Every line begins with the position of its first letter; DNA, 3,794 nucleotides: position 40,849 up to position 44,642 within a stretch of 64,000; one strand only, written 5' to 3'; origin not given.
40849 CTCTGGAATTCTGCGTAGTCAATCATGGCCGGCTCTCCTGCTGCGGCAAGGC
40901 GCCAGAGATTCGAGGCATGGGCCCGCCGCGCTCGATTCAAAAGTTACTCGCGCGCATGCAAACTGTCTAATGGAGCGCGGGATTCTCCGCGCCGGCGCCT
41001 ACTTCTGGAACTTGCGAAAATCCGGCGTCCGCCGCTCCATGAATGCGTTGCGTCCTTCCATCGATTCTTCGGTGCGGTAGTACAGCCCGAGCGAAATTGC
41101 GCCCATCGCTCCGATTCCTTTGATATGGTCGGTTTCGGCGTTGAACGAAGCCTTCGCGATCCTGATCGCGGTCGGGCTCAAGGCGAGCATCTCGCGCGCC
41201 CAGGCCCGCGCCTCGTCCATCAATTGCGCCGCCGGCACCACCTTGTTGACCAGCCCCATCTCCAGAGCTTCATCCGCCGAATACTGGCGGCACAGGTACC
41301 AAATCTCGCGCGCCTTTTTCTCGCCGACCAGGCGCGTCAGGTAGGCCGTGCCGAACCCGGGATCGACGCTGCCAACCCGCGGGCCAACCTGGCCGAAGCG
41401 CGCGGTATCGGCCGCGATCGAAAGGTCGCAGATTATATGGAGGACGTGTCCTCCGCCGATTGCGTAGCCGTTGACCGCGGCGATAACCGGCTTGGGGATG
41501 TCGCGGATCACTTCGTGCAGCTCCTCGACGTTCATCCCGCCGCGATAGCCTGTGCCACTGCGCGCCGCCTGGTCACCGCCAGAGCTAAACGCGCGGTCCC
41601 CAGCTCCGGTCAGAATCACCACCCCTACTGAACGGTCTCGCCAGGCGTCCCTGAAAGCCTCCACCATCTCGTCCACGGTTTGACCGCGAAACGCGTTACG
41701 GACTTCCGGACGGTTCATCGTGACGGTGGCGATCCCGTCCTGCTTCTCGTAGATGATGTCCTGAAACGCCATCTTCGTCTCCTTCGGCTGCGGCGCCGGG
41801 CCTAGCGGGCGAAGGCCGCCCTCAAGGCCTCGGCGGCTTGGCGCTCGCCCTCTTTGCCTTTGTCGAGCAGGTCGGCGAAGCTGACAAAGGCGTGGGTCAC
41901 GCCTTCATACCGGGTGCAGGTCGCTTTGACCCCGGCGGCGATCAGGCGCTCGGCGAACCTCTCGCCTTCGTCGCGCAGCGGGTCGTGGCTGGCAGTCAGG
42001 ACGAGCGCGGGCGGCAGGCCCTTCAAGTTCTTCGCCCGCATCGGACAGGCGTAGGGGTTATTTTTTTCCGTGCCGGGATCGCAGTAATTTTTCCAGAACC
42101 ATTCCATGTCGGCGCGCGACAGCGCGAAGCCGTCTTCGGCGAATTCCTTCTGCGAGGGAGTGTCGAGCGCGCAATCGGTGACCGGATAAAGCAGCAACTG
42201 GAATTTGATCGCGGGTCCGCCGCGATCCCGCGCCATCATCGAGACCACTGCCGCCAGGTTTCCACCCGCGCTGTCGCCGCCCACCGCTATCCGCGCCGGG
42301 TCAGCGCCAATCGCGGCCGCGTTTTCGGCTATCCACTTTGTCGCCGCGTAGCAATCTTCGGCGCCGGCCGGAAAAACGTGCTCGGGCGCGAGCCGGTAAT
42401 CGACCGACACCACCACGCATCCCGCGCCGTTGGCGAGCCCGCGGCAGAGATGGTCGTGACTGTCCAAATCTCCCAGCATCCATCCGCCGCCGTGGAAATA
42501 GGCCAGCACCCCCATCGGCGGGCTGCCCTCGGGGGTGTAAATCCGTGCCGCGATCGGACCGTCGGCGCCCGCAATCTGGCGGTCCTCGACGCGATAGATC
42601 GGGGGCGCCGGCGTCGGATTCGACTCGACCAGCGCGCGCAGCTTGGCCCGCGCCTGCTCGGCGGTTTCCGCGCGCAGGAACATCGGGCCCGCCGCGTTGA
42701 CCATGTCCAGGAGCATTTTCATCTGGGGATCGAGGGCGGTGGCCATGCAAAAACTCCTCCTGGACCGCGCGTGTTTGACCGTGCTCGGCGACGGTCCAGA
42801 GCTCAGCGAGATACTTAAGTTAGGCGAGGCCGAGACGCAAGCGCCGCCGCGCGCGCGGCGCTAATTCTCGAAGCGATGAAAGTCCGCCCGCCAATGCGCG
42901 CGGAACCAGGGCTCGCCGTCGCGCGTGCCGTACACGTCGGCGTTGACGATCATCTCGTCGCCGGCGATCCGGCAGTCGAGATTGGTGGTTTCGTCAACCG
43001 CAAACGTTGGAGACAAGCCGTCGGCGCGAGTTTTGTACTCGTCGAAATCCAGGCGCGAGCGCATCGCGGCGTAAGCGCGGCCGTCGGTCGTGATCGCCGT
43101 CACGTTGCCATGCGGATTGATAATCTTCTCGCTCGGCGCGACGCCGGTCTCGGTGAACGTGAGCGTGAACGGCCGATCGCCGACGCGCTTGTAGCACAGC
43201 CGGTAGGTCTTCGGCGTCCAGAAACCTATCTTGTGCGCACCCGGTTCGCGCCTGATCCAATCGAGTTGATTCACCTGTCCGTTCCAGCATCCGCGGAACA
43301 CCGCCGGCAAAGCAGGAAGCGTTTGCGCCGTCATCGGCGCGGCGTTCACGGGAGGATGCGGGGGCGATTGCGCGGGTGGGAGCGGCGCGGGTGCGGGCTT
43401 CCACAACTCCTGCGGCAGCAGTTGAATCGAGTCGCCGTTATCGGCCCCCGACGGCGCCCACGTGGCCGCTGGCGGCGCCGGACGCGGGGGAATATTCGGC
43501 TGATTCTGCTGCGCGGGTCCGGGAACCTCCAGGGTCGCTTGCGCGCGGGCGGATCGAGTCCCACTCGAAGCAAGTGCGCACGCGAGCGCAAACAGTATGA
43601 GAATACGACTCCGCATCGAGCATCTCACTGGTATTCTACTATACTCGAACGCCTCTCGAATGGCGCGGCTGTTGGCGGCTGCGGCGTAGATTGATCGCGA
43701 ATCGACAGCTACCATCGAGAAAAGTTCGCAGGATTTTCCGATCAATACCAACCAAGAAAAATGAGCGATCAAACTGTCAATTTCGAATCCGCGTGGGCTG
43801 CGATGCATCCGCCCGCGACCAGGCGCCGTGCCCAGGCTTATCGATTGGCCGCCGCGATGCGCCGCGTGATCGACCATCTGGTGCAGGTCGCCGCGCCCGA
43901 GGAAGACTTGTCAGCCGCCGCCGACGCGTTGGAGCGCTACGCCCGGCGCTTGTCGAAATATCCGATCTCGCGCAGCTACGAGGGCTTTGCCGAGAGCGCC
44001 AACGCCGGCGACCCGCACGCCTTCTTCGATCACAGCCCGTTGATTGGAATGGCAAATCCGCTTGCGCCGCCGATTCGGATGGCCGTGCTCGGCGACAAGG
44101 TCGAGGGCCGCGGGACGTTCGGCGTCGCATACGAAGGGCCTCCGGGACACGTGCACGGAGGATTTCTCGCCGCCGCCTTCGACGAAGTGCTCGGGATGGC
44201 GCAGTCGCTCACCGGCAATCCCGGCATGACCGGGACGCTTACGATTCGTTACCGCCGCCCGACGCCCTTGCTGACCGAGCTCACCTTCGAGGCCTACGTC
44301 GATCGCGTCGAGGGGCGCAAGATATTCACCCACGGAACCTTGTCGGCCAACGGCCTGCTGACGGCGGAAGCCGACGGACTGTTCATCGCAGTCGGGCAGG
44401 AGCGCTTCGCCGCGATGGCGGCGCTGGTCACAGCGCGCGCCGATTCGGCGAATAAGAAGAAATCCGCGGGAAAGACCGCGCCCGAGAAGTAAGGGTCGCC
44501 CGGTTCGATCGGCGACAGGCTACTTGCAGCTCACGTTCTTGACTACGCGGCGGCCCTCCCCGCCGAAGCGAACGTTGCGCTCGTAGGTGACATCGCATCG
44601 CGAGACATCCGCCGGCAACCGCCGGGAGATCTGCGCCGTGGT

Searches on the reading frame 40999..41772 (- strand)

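Call 27: search_protein_families(library=pfam, proteins=[window:40999-41772:-], max_evalue=0.0001)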
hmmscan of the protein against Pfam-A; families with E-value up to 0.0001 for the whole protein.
window:40999-41772:- (257 aa): 2 families
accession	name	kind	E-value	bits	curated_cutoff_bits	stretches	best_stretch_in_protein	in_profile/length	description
PF00378.25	ECH_1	-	4.3e-74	249.4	27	1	9-253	1-249/251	Enoyl-CoA hydratase/isomerase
PF16113.10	ECH_2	-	9.4e-21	75.1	27.2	1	15-186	2-179/335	Enoyl-CoA hydratase/isomerase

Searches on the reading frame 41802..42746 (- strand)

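Call 27: search_protein_families(library=pfam, proteins=[window:41802-42746:-], max_evalue=0.0001)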
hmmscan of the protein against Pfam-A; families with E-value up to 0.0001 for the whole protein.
window:41802-42746:- (314 aa): 4 families
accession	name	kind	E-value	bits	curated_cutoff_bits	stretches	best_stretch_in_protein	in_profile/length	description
PF07859.19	Abhydrolase_3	-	5.8e-83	278.2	25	1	82-288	2-209/210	alpha/beta hydrolase fold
PF20434.5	BD-FAE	-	8.1e-22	78.2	26.8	1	69-173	3-111/215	BD-FAE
PF00135.34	COesterase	-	3.9e-13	49.6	27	1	69-173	90-205/515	Carboxylesterase family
PF00326.27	Peptidase_S9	-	1.2e-05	25.4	22.6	1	129-288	45-190/213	Prolyl oligopeptidase family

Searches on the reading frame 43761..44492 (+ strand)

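Call 97: search_protein_families(library=pfam, proteins=[window:43761-44492:+], max_evalue=0.0001)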
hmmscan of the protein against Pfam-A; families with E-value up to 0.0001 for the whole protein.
window:43761-44492:+ (243 aa): 1 family
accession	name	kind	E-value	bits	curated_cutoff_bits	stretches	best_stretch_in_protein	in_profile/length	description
PF03061.28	4HBT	-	8.9e-09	36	20.6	1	129-194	2-70/79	Thioesterase superfamily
